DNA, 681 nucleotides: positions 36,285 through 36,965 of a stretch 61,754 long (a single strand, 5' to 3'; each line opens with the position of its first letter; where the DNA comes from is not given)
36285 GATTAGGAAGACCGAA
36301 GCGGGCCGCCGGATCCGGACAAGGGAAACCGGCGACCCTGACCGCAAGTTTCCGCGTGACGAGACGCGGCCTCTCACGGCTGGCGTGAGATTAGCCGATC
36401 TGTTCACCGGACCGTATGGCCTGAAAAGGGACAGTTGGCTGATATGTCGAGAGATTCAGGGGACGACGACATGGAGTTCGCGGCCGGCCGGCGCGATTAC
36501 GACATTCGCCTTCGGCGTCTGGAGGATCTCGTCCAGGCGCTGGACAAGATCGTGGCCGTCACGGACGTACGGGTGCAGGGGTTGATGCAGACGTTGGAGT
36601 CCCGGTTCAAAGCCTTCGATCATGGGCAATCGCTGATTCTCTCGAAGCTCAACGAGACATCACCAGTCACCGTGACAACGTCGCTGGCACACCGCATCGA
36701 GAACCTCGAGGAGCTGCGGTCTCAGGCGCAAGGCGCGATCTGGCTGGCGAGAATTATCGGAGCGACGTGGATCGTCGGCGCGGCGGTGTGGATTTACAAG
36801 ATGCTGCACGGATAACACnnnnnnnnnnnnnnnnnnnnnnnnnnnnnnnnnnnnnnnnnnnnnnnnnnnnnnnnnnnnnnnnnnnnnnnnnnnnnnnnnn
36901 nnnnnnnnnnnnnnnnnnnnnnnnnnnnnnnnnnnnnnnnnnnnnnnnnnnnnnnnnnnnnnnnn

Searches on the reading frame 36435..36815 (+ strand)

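Call 40: search_protein_families(library=pfam, proteins=[window:36435-36815:+], max_evalue=0.001)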
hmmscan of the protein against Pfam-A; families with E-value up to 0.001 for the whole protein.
window:36435-36815:+ (126 aa): 1 family
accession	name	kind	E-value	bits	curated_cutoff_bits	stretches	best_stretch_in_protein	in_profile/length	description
PF24898.2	GGDEF_GdpP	-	0.00065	20.4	30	1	21-106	35-109/126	Cyclic-di-AMP phosphodiesterase GdpP-like, GGDEF domain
